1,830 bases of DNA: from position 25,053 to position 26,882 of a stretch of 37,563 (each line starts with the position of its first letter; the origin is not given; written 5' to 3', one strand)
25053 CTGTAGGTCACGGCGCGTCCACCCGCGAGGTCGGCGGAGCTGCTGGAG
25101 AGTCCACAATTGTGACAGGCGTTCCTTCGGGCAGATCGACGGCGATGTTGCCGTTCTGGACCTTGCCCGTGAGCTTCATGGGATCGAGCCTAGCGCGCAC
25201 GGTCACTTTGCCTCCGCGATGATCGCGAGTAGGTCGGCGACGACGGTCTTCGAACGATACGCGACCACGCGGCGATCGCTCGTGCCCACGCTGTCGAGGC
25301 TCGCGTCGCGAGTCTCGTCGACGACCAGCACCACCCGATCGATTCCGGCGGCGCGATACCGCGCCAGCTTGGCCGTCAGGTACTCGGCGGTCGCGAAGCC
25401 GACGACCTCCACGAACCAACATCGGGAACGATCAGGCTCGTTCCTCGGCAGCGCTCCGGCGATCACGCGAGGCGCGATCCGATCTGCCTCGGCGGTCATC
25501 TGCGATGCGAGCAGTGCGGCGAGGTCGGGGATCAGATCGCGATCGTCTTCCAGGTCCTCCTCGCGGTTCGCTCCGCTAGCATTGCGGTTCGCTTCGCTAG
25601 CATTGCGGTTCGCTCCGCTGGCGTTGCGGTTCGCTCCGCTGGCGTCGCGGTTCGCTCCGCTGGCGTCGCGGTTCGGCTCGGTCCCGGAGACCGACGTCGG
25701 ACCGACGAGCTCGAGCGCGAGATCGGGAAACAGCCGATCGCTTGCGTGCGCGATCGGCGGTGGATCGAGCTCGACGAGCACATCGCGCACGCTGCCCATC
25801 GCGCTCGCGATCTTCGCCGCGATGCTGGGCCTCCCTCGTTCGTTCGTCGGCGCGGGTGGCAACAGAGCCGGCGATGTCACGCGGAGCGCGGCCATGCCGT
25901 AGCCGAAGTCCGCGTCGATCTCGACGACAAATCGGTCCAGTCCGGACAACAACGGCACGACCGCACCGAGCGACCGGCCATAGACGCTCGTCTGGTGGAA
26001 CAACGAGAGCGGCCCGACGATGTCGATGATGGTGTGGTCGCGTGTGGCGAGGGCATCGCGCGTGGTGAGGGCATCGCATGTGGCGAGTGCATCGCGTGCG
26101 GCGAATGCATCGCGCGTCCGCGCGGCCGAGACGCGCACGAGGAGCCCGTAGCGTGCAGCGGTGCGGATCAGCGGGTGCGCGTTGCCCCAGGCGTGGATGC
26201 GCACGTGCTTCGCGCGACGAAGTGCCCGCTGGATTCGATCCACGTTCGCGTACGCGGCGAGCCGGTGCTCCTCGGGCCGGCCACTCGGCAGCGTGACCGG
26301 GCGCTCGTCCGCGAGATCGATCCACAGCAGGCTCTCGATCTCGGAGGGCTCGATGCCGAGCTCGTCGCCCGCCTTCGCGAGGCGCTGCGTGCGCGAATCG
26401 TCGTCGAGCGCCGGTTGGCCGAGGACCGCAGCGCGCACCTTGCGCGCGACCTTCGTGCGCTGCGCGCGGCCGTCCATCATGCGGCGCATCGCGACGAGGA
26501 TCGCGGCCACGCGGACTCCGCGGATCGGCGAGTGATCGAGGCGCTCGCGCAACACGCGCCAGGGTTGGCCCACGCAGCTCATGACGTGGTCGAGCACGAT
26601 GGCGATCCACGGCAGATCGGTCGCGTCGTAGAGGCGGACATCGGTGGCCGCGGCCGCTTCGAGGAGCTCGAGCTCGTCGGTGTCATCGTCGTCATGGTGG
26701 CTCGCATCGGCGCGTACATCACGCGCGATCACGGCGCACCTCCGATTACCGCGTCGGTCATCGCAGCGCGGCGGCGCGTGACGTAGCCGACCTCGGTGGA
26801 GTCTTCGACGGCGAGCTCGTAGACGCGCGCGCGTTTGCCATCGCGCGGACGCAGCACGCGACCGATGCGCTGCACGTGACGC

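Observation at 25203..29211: Bacterial XPB-like helicase + DUF790/Bax1-like nuclease two-gene module, with a divergent unknown partner gene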

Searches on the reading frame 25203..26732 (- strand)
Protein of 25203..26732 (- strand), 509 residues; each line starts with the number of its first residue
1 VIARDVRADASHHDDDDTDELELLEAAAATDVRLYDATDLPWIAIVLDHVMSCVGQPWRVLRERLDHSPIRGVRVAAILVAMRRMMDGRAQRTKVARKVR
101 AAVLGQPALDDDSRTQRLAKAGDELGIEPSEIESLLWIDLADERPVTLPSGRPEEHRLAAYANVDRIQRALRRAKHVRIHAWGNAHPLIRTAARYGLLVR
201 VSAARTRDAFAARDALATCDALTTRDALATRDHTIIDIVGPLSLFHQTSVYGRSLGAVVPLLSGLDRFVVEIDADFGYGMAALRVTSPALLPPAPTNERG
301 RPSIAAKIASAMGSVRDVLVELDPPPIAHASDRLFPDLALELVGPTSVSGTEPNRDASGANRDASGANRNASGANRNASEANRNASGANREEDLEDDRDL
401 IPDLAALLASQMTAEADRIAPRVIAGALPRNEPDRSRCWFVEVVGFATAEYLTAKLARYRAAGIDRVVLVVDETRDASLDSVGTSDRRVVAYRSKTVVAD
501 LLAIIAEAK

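Call 3: search_protein_families(library=pfam, proteins=[window:25203-26732:-], max_evalue=0.1)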
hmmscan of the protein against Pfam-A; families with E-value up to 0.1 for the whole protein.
window:25203-26732:- (509 aa): 3 families
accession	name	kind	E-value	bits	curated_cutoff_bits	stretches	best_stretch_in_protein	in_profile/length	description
PF05626.16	DUF790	-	1.1e-28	100.6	28.8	2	44-340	30-313/387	Protein of unknown function (DUF790)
PF05685.18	Uma2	-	0.052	13.5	27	0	394-472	64-131/172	Putative restriction endonuclease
PF12452.13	DUF3685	-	0.07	13.3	25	0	221-258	146-183/192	Protein of unknown function (DUF3685)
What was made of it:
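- On Bax1 / DUF790: 100.6 bits against 28.8 (call 3).
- Checked: Nuclease, 25203-26732 (509 aa): Pfam DUF790, 100.6 bits against a cut-off of 28.8 (call 3).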

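Call 4: search_protein_families(library=padloc, proteins=[window:25203-26732:-], max_evalue=0.1)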
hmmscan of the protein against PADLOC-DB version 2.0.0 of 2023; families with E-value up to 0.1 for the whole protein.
window:25203-26732:- (509 aa): 0 families
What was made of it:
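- On Known anti-phage defence systems (PADLOC): DUF790 and DUF6348 have no hits (call 4).
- Closest known: PbeA / Dnd-associated restriction helicases. Different: There is no DRD in common, no pbeBCD or dnd genes nearby, and the partner nuclease is DUF790, which has no PADLOC model (call 4).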

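Call 5: search_protein_families(library=ncbifam, proteins=[window:25203-26732:-], max_evalue=0.1)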
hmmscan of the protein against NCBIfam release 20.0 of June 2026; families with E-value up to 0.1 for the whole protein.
window:25203-26732:- (509 aa): 2 families
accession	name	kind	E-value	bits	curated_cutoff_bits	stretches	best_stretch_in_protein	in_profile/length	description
NF053695.1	EndNBax1SULTO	equivalog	1.9e-12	46.7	500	3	440-505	310-370/478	endonuclease Bax1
NF053694.1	EndNBax1ARCFU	equivalog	1e-06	28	500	1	98-262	86-220/342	endonuclease Bax1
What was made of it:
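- On Bax1 / DUF790: The NCBIfam Bax1 equivalogs score far below cut-off (46.7 and 28 bits against 500, call 5).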

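Call 8: search_solved_structures(query=window:25203-26732:-, max_evalue=1, show_alignments=3)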
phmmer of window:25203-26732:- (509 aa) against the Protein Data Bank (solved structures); distinct sequences matched with E-value up to 1: 4.
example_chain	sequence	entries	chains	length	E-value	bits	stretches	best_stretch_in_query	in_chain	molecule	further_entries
8gy8_A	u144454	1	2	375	0.0001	25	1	50-202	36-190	Putative translation initiation factor (IF-2 homolog)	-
6p4f_B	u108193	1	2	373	0.05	16.1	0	106-198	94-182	Endonuclease Bax1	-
6p4w_B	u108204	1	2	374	0.05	16.1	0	106-198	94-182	Endonuclease Bax1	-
6p4o_B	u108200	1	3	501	0.16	14.4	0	106-198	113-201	Endonuclease Bax1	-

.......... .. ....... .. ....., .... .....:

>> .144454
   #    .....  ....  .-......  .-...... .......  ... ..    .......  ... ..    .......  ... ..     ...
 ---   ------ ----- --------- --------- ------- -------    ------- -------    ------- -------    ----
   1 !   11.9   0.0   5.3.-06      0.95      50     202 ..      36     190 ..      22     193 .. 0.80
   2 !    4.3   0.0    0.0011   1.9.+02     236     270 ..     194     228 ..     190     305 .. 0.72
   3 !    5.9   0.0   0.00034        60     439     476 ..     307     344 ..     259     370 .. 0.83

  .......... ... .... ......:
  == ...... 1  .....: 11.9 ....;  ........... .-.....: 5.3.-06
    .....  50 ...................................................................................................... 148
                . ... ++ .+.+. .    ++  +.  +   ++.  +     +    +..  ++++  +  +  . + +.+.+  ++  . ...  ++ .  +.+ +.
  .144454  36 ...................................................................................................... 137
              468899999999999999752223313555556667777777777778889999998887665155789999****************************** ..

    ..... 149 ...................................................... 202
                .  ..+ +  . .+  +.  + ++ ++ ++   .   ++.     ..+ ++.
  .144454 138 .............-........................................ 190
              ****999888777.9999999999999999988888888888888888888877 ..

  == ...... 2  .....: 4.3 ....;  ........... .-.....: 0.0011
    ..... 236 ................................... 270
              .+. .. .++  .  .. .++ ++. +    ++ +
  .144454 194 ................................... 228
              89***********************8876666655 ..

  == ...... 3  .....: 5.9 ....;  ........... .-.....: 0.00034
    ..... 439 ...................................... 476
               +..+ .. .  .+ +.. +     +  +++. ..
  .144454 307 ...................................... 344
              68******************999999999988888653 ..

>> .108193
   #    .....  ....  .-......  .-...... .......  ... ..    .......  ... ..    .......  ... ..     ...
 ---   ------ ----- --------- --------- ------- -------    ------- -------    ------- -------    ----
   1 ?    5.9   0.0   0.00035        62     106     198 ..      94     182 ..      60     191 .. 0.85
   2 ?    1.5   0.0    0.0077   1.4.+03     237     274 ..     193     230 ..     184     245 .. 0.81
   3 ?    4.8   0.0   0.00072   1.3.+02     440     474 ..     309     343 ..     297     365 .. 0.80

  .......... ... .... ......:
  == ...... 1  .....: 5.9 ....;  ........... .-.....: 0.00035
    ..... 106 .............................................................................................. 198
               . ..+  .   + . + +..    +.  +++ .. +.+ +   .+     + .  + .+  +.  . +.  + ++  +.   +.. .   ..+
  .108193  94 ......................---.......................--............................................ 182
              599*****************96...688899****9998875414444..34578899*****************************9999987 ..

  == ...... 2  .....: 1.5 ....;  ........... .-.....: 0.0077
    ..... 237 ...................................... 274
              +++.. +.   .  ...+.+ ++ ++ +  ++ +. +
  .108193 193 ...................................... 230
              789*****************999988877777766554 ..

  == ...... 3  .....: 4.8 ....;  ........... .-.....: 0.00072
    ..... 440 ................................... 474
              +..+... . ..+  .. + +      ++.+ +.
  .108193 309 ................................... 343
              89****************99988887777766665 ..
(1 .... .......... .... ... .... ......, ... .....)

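Call 15: find_encoding_contigs(protein=window:25203-26732:-, flank=10000, max_places=6)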
Protein window:25203-26732:- (509 aa): 23 contigs read that carry it; 6 places shown.
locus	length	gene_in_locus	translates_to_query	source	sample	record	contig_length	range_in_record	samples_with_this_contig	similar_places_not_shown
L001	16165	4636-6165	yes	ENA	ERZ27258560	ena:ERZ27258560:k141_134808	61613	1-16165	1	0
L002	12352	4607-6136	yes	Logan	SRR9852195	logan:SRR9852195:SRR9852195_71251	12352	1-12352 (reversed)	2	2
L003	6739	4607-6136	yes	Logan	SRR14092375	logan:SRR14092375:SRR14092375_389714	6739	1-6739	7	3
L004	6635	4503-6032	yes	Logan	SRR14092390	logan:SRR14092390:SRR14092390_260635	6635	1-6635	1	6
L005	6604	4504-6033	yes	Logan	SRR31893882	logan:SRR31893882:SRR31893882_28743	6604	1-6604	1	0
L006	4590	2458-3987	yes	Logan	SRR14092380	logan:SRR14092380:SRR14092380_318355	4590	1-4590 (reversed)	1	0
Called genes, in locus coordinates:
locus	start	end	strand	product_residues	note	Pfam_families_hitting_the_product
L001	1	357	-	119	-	?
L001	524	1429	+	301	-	-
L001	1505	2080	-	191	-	-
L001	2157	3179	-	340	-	PF19875:DUF6348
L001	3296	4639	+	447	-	PF00270:DEAD, PF04851:ResIII, PF00271:Helicase_C, PF16203:ERCC3_RAD25_C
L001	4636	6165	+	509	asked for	PF05626:DUF790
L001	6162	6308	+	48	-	-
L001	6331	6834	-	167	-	PF02472:ExbD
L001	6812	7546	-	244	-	PF01618:MotA_ExbB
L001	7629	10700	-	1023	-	-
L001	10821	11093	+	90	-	PF04362:Iron_traffic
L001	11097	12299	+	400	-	PF00291:PALP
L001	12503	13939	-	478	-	-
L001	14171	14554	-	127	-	-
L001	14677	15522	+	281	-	PF00106:adh_short, PF08659:KR, PF13561:adh_short_C2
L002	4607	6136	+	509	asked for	PF05626:DUF790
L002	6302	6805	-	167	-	PF02472:ExbD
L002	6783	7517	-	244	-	PF01618:MotA_ExbB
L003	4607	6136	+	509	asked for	PF05626:DUF790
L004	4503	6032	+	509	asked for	PF05626:DUF790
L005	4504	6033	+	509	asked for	PF05626:DUF790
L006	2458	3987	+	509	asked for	PF05626:DUF790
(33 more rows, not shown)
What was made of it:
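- Checked: The convergent ExbB/ExbD pair is confirmed by the public gene calls (PF01618 and PF02472, call 15).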

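Call 16: find_homologous_proteins(query=window:25203-26732:-, max_evalue=0.001)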
Query window:25203-26732:- (509 aa): 68 proteins with E <= 0.001 among 8000 candidates.
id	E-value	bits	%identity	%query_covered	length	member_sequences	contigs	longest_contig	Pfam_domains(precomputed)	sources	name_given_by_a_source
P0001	0.0e+0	1087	100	100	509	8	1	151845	PF05626.17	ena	-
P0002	1.3e-218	745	76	96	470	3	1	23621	PF05626.17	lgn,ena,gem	-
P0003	1.8e-191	656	60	94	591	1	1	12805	PF05626.17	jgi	jgi:predicted nuclease of restriction endonuclease-like RecB superfamily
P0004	6.3e-190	651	68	96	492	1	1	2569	PF05626.17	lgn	-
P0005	1.2e-189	650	67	98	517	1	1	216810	PF05626.17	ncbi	-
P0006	3.3e-174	599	62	99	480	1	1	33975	PF05626.17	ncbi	ncbi:MAG: DUF790 family protein [Kofleriaceae bacterium]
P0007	4.0e-167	575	58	99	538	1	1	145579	PF05626.17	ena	-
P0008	1.2e-145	505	55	83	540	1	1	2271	PF05626.17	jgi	jgi:predicted nuclease of restriction endonuclease-like RecB superfamily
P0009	1.1e-132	462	59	68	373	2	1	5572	PF05626.17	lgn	-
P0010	1.1e-130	455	59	68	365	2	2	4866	PF05626.17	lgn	-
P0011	1.4e-116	409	59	61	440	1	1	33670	PF05626.17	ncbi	ncbi:hypothetical protein BH11MYX2_BH11MYX2_02260 [soil metagenome]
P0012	6.2e-112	393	56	61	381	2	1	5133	PF05626.17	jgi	jgi:predicted nuclease of restriction endonuclease-like RecB superfamily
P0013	4.4e-109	384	57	61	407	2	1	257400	PF05626.17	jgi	jgi:predicted nuclease of restriction endonuclease-like RecB superfamily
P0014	8.1e-106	373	55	62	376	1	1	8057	PF05626.17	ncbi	-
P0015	1.5e-105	372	55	62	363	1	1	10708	PF05626.17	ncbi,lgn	-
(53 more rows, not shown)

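Call 19: find_related_loci(query=A1, collection=genome_contigs, flank=10000)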
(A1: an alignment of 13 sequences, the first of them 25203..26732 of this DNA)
Query A1 (509 aa) in genome_contigs; peptide patterns used: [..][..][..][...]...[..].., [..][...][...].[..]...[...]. (x = any residue, [..] = any of these).
118 stretches matched a pattern; 49 encode a relative of the query (tblastn E <= 1e-3); 48 distinct loci.
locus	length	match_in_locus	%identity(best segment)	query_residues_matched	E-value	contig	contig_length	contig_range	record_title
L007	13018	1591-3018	62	1-506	0e+0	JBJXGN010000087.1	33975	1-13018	MAG: Kofleriaceae bacterium isolate F1F2.bin.256 k127_4268405, whole genome shotgun sequence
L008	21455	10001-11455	67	9-509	0e+0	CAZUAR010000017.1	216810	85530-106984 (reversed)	MAG TPA_asm: uncultured Kofleriaceae bacterium isolate binchicken_co242_106 genome assembly, contig: NODE_190_length_216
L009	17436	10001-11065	51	27-505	4e-88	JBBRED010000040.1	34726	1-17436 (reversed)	MAG: Haliangiales bacterium isolate Co_metawrap_2487 Cmw_2487_k141_22171905_length_34726_cov_8.0000, whole genome shotgu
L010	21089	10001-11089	57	29-505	6e-88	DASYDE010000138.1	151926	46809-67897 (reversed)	MAG TPA_asm: Kofleriaceae bacterium isolate SMAG_U4951 k141_2317156, whole genome shotgun sequence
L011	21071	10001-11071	51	28-508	1e-87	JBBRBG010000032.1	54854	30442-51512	MAG: Haliangiales bacterium isolate Co_metawrap_2332 Cmw_2332_k141_24442811_length_54854_cov_11.9992, whole genome shotg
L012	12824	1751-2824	55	31-509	2e-86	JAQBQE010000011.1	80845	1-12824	MAG: Myxococcales bacterium isolate RYN_365 scaffold_2367899, whole genome shotgun sequence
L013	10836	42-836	53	232-508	2e-82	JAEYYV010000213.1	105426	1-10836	MAG: Proteobacteria bacterium isolate OH_CBlB_67 k127_1157139, whole genome shotgun sequence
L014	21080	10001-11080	49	33-503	3e-82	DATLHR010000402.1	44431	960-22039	MAG TPA_asm: Kofleriaceae bacterium isolate SMAG_U13645 k141_3040313, whole genome shotgun sequence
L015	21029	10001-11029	51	33-502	9e-82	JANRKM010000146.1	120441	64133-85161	MAG: Kofleriaceae bacterium isolate bins.76 k141_186605, whole genome shotgun sequence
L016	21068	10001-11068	53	31-507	1e-80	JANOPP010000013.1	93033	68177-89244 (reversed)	MAG: Myxococcales bacterium isolate VAR_4_metabat_47_sub VAR_4_k141_3736300, whole genome shotgun sequence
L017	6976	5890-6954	50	28-506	5e-80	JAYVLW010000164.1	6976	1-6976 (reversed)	MAG: Myxococcales bacterium isolate GL56_Down_metabat_34 GL56_Down_metabat_34_163, whole genome shotgun sequence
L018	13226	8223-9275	45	33-505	1e-71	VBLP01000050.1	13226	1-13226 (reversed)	MAG: Deltaproteobacteria bacterium isolate DP_38 14_0903_13_30cm_scaffold_170532, whole genome shotgun sequence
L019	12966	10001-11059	45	33-506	2e-61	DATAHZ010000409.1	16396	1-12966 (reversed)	MAG TPA_asm: Kofleriaceae bacterium isolate SMAG_U6870 k141_4580501, whole genome shotgun sequence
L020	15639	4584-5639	46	33-505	1e-66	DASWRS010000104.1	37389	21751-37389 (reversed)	MAG TPA_asm: Kofleriaceae bacterium isolate SMAG_U3528 k141_1220177, whole genome shotgun sequence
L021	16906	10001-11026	40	34-493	1e-59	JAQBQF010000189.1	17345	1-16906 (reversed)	MAG: Myxococcales bacterium isolate RYN_366 scaffold_612735, whole genome shotgun sequence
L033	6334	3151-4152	26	33-476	2e-10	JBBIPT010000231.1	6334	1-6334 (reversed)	MAG: Anaeromyxobacter sp. isolate RSF170216_bin_309 NODE_9032_length_6334_cov_2.73417, whole genome shotgun sequence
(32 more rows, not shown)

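Call 41: predict_structure(alignment_id=A2)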
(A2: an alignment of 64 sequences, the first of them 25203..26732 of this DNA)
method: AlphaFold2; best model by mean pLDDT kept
length: 509 residues; sequences in the alignment: 64
mean_pLDDT: 79.4   pTM: 0.74
mean pLDDT of the five models: 79.4, 78.4, 78.3, 77.7, 76.1
residues with pLDDT >= 90: 255; 70-90: 101; 50-70: 85; < 50: 68
segments of 3 or more residues with pLDDT < 50: 1-5, 357-398, 419-425
pLDDT, mean of each block of 10 residues (from residue 1): 45 54 67 96 98 96 96 96 80 74 76 90 89 74 88 97 95 92 95 92 80 56 53 87 59 90 95 91 95 83 94 95 95 96 69 49 43 44 44 45 68 67 51 89 90 94 96 78 80 95 92
secondary structure, 60 per line:
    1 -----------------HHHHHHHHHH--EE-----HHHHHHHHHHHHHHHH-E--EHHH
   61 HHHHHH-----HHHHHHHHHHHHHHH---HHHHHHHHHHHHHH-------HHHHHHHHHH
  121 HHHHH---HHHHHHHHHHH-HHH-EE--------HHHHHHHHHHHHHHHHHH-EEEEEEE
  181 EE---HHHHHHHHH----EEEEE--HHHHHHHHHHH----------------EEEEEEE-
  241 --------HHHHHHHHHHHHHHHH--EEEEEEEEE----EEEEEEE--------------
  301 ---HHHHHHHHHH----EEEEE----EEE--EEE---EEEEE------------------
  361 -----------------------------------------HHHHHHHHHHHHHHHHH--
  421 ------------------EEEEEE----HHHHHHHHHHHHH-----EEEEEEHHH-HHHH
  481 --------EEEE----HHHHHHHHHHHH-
elements in order: H18-27 H37-52 H58-66 H72-86 H90-103 H111-125 H129-139 H155-172 E174-182 H186-194 E199-203 H206-216 E233-239 H249-264 E267-275 E280-286 H304-313 E318-322 E327-329 E332-334 E338-342 H402-418 E439-444 H449-461 E467-472 H477-480 E489-492 H497-508
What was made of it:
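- On Bax1 / DUF790: AlphaFold2 model with pLDDT 79.4 and pTM 0.74 (call 41).
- The insertion lies between strands 338-342 and 439-444 in the model: call 41. The insertion sits at the hairpin tip, away from the catalytic ends of the strands (call 41).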

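Call 43: fold_search(model_id=the predicted structure, library=pdb)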
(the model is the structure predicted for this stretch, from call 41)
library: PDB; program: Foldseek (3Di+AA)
matches with E <= 10: 327; with E <= 0.001: 8
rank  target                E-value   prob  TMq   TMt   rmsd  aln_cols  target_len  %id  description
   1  6p4w_B                1.1e-16  1.00  0.49  0.64   6.8       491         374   14  XPB helicase in a complex with truncated Bax1 from Sulfurisphaera tokodaii at 2.96 Angstrom resolution (released 2020-06-03)
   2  8gy8_A                1.8e-16  1.00  0.48  0.62   8.2       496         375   15  The structure of Bax1 from Pyrococcus furiosus (released 2023-09-27)
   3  6p66_B                8.6e-16  1.00  0.52  0.56   7.0       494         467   13  The crystal structure of the XPB complex with Bax1 from Archaeoglobus fulgidus at 3.0 Angstrom resolution (released 2020-06-17)
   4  6p4w_D                1.3e-15  1.00  0.49  0.64   6.8       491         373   14  XPB helicase in a complex with truncated Bax1 from Sulfurisphaera tokodaii at 2.96 Angstrom resolution (released 2020-06-03)
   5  6p4o_D                1.9e-15  1.00  0.48  0.51   7.0       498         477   14  Complex of XPB helicase with Bax1 endonuclease from Sulfurisphaera tokodaii at 3.15 Angstroms resolution (released 2020-06-03)
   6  6p4o_F                4.2e-15  1.00  0.47  0.50   6.9       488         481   14  Complex of XPB helicase with Bax1 endonuclease from Sulfurisphaera tokodaii at 3.15 Angstroms resolution (released 2020-06-03)
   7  6p4f_B                9.4e-15  1.00  0.48  0.62   8.1       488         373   14  Crystal structure of the XPB-Bax1-forked DNA ternary complex (released 2020-06-17)
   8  6p4o_B                3.1e-14  1.00  0.48  0.51   6.6       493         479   14  Complex of XPB helicase with Bax1 endonuclease from Sulfurisphaera tokodaii at 3.15 Angstroms resolution (released 2020-06-03)
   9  8p16_6                4.9e-02  0.08  0.10  0.11  20.6       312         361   12  E167K RF2 on E. coli 70S release complex with UGG (Structure I) (released 2024-05-22)
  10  8fzd_w                1.5e-01  0.09  0.11  0.14  26.3       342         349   12  Cryo-EM structure of an E. coli non-rotated ribosome termination complex bound with apoRF3, RF1, P- and E-site tRNAPhe (released 2024-07-17)
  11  8q3z_A                1.7e-01  0.60  0.11  0.12   4.9        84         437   14  Crystal structure of cA4-bound Can2 from Thermoanaerobacter brockii (released 2023-11-22)
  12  1q8k_MODEL_1_A        1.7e-01  0.08  0.09  0.14  17.0       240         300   13  Solution structure of alpha subunit of human eIF2 (released 2004-09-07)
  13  4y5w_C                1.7e-01  0.03  0.06  0.07  22.1       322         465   12  Transcription factor-DNA complex (released 2016-02-17)
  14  1bg1_A                2.4e-01  0.03  0.08  0.07  26.6       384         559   10  TRANSCRIPTION FACTOR STAT3B/DNA COMPLEX (released 1999-01-13)
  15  9evs_1I               3.0e-01  0.14  0.09  0.25  12.7       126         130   12  Structure of the flowering plant mitoribosome with P-site tRNA (released 2025-09-03)
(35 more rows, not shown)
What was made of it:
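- On Bax1 / DUF790: Foldseek ranks 1-8 are all Bax1 chains (probability 1.00, E 1e-16 to 3e-14) and the next hit has E = 0.05 (call 43).
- Closest known: Archaeal XPB-Bax1 helicase-nuclease complex. Same: Bax1 has the same multi-domain fold (call 43).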
